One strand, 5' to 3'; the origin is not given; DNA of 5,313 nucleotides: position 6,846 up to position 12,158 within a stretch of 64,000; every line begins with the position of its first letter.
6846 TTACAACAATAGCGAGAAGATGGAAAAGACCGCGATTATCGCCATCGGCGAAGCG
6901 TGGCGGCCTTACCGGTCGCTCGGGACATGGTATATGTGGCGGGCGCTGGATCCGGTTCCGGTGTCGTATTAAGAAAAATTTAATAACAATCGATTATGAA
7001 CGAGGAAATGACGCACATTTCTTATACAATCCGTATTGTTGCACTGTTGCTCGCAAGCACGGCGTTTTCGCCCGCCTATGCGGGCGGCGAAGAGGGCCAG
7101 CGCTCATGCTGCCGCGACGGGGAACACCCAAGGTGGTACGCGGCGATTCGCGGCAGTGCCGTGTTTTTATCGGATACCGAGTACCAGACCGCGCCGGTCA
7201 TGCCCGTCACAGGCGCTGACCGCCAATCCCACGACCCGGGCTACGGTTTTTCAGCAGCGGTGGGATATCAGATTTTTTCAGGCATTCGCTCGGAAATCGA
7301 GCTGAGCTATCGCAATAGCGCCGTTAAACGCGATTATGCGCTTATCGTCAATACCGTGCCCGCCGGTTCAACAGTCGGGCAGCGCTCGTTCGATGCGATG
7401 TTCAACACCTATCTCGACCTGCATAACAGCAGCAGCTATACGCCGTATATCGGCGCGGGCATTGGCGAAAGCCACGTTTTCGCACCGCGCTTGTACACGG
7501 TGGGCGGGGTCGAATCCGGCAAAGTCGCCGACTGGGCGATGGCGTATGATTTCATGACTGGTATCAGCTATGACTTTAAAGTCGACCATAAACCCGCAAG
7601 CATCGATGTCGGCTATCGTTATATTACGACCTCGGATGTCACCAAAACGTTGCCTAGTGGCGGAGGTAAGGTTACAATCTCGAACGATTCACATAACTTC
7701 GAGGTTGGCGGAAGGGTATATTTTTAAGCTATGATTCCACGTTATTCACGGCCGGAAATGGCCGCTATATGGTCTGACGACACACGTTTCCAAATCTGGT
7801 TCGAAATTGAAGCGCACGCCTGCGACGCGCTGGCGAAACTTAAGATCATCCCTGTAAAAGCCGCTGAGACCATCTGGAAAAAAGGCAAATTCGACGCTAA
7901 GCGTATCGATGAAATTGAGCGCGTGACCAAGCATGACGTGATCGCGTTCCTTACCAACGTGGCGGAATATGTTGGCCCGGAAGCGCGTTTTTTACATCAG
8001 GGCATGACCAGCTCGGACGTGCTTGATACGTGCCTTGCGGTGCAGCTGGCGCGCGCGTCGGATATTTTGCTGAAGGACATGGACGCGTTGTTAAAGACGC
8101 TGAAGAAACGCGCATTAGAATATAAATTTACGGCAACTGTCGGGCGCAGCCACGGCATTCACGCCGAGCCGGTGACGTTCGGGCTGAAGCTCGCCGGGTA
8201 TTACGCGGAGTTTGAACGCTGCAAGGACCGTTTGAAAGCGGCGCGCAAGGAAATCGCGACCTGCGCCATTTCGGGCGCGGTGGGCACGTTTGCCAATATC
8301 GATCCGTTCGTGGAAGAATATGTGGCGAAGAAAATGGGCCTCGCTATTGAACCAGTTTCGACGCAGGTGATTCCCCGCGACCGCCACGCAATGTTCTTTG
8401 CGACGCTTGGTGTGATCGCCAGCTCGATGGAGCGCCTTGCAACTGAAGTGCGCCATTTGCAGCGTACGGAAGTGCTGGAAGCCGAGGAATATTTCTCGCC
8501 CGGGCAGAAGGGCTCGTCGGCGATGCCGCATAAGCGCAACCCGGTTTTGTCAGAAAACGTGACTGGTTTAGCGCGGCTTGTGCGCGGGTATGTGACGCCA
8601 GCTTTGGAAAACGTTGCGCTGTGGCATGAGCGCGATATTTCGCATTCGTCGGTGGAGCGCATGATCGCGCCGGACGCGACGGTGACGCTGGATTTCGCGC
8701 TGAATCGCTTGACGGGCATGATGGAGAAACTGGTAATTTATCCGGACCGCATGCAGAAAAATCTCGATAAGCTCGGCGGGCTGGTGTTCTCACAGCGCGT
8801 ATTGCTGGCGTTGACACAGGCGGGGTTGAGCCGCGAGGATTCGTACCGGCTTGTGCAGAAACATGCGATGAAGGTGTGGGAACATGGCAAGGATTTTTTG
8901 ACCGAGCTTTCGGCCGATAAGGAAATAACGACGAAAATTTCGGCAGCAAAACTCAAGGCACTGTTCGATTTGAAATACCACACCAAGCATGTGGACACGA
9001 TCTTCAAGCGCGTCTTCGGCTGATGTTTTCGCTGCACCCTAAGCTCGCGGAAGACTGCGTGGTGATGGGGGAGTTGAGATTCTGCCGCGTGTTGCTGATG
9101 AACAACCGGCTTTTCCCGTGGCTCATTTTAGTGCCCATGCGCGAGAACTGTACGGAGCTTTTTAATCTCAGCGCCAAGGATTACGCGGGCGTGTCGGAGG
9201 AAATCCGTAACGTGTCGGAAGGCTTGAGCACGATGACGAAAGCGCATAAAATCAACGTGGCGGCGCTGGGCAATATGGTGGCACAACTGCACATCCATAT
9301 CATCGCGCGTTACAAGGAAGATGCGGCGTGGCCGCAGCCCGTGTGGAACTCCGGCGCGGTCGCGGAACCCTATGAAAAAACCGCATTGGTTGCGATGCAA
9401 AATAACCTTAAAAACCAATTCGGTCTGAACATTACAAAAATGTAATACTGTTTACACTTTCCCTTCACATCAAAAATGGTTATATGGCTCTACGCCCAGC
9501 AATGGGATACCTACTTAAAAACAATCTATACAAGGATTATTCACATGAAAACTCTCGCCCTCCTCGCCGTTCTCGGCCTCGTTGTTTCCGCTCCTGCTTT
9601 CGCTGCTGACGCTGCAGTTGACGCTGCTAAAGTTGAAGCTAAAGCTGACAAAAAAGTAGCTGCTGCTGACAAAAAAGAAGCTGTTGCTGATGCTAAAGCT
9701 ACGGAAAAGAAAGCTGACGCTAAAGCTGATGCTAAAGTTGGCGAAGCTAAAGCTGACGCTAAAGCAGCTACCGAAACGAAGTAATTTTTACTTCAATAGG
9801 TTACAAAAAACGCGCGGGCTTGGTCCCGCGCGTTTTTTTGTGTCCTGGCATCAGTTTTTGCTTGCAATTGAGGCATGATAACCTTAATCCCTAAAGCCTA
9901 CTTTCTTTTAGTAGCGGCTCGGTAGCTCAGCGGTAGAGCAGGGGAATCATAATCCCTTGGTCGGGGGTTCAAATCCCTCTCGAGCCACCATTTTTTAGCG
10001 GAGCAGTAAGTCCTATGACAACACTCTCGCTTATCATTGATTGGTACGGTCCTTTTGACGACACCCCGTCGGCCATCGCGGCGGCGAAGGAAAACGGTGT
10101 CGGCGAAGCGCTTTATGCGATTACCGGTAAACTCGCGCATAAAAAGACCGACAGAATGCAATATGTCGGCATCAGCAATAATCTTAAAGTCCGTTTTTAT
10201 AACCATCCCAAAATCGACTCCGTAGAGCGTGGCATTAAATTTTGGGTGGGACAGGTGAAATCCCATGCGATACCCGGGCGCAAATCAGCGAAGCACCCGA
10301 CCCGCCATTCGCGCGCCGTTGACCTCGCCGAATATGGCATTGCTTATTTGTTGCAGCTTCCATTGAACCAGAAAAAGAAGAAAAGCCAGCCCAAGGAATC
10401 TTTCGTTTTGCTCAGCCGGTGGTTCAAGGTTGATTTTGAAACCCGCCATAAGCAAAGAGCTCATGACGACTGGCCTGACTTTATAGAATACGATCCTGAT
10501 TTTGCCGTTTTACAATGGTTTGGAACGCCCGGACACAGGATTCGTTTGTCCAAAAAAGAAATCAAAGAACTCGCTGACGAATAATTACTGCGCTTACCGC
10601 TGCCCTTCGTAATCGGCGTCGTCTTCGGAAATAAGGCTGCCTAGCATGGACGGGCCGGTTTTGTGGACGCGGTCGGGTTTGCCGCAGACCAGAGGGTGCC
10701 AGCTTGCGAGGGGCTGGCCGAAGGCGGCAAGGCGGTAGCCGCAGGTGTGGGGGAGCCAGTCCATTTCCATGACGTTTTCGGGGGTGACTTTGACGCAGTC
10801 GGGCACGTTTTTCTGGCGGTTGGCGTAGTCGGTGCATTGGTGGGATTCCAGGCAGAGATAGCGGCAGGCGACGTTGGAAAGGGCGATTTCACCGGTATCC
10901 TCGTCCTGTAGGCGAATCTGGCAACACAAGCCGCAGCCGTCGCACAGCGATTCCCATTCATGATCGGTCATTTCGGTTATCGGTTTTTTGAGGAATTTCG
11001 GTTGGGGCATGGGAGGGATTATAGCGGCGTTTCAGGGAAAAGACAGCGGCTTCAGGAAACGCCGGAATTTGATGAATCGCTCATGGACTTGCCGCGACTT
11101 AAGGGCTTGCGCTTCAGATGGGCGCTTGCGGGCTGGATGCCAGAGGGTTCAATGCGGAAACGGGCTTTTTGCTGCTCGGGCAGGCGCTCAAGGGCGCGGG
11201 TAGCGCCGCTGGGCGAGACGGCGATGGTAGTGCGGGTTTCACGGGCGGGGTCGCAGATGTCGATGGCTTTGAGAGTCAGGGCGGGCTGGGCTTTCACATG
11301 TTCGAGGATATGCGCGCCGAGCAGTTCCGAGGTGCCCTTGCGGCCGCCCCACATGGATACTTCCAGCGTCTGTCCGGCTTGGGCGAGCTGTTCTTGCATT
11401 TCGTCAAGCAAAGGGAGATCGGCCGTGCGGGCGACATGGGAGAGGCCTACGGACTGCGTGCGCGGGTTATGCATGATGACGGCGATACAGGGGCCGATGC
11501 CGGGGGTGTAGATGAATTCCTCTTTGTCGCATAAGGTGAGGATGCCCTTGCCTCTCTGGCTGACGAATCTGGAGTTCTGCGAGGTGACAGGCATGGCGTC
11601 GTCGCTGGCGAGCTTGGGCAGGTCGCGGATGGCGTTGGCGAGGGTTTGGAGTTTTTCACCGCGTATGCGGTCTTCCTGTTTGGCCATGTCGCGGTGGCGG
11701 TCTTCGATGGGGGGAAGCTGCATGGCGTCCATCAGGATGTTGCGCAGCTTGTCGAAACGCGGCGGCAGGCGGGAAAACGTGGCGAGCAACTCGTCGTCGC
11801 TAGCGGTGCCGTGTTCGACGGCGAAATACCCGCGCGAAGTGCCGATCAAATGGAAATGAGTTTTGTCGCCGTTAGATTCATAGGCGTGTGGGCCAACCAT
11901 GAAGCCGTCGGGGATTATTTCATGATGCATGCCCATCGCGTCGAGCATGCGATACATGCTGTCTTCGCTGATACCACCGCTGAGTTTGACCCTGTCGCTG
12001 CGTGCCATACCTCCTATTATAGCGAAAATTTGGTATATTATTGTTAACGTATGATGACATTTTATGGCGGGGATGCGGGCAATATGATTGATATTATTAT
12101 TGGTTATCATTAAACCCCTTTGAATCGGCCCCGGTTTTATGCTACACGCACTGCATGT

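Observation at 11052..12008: Orphan CheD-like Cys/His domain fused to an unknown N-terminal domain, with no chemotaxis context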

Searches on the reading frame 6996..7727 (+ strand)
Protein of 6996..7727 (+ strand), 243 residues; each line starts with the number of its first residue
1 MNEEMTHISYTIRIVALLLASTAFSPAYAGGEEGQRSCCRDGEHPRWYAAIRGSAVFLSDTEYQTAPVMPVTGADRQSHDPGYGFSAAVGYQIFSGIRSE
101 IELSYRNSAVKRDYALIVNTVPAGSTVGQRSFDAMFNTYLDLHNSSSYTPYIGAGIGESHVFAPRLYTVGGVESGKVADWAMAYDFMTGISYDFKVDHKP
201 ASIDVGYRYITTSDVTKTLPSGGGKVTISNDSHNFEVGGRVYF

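Call 11: search_protein_families(library=pfam, proteins=[window:6996-7727:+], max_evalue=0.01)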
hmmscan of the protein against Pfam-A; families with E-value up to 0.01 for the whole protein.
window:6996-7727:+ (243 aa): 1 family
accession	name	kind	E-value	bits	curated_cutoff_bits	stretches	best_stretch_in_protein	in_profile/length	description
PF01617.23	Surface_Ag_2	-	1.9e-06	28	22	1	133-198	137-192/247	Surface antigen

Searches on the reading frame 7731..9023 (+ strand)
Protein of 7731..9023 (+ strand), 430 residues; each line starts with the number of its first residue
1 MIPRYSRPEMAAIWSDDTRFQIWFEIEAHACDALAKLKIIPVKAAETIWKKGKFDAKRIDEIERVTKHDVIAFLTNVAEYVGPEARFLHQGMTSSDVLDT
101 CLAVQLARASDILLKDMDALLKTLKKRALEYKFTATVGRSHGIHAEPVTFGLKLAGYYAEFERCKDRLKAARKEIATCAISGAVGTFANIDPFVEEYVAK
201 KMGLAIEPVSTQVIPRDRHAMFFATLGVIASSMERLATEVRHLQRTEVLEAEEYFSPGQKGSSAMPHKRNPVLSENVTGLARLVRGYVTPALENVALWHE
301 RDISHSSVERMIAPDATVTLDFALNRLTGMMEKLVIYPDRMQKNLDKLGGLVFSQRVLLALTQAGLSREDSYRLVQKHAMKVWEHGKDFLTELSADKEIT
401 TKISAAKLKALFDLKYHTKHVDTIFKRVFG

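Call 44: find_related_loci(query=window:7731-9023:+, collection=genome_contigs, flank=10000)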
Query window:7731-9023:+ (430 aa) in genome_contigs; peptide patterns used: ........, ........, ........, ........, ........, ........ (x = any residue, [..] = any of these).
600 stretches matched a pattern (row limit reached: there are more); 598 encode a relative of the query (tblastn E <= 1e-3); the best 80 are kept; 80 distinct loci.
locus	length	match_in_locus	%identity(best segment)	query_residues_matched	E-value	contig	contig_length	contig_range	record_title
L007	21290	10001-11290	88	1-430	0e+0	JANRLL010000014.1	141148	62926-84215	MAG: Rickettsiales bacterium isolate bins.21 k141_4506739, whole genome shotgun sequence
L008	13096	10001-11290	81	1-430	0e+0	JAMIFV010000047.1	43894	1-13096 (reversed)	MAG: Alphaproteobacteria bacterium isolate UR_AS_metabat.55 k201_987248, whole genome shotgun sequence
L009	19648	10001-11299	79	1-430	0e+0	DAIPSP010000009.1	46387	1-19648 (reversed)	MAG TPA_asm: Rhizobiaceae bacterium isolate CTOTU24483 NODE_576_length_46387_cov_6.642688, whole genome shotgun sequence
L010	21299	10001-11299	79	1-430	0e+0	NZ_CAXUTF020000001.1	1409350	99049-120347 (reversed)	Bosea sp. LjRoot90 LJR090c1, whole genome shotgun sequence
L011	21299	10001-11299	78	1-430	0e+0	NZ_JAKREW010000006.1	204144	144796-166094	Mesorhizobium retamae strain IRAMC:0171 NODE_6_length_204144_cov_55.037948, whole genome shotgun sequence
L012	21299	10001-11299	78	1-430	0e+0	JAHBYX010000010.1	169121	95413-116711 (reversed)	MAG: Mesorhizobium sp. isolate ACE_PRO30 PRO30_10, whole genome shotgun sequence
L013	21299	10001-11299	78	1-430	0e+0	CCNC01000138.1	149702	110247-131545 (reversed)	Mesorhizobium sp. ORS3359 genome assembly Illumina paired reads assembly ORS3359, contig MPLAv1_Contig_3, whole genome s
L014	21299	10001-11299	78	1-430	0e+0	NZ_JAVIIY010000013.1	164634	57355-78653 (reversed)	Mesorhizobium dulcispinae strain VK23D VK23D_NODE_13_length_164634_cov_26_656614_pilon, whole genome shotgun sequence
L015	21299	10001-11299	78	1-430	0e+0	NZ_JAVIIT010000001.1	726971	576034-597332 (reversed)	Mesorhizobium australafricanum strain VK9D VK9D_NODE_1_length_726972_cov_34_887869_pilon, whole genome shotgun sequence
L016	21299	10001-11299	78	1-430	0e+0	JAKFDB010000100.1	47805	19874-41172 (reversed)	MAG: Bradyrhizobiaceae bacterium isolate LC036 contig-124_452, whole genome shotgun sequence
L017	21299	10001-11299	78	1-430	0e+0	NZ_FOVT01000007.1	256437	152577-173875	Mesorhizobium sp. NFR06, whole genome shotgun sequence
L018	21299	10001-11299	78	1-430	0e+0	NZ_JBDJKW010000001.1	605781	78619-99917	Bosea sp. TWI1241 contig00001, whole genome shotgun sequence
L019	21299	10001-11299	78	1-430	0e+0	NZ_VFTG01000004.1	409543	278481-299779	Mesorhizobium sp. B4-1-3 contig_4, whole genome shotgun sequence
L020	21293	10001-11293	78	1-428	0e+0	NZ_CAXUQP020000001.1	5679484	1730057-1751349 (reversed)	Bosea sp. LjRoot237 LJR237c1, whole genome shotgun sequence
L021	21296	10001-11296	77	1-430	0e+0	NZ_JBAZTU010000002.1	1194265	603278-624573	MAG: Sphingomonas sp. isolate SO_2017_GW1_210 NODE_7_length_1194265_cov_16.082995_OW334_2017, whole genome shotgun seque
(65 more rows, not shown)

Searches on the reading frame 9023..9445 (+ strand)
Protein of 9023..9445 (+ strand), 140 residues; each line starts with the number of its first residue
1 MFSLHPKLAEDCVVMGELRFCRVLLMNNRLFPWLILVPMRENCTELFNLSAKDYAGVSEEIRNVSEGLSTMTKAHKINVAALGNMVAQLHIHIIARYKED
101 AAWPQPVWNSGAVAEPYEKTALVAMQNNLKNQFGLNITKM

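Call 11: search_protein_families(library=pfam, proteins=[window:9023-9445:+], max_evalue=0.01)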
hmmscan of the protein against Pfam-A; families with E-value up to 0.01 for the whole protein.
window:9023-9445:+ (140 aa): 1 family
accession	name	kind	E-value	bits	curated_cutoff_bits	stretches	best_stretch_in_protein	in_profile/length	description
PF01230.28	HIT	-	1.8e-12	48.1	21.5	1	11-98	5-97/98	HIT domain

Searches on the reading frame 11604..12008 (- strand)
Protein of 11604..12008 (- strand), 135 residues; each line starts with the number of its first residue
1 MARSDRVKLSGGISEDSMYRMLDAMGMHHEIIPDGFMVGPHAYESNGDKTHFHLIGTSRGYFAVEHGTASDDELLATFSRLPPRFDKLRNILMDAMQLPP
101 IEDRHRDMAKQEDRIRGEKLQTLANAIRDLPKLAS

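Call 83: search_solved_structures(query=A3, max_evalue=10, show_alignments=0)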
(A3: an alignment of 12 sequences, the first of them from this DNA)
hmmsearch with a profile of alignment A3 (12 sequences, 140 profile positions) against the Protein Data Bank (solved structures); distinct sequences matched with E-value up to 10: 2.
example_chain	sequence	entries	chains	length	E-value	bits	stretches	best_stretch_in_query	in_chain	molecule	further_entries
3goz_A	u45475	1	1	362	0.15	15.5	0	77-95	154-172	Leucine-rich repeat-containing protein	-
6tob_A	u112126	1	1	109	0.24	14.8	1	104-131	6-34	Integration host factor MIHF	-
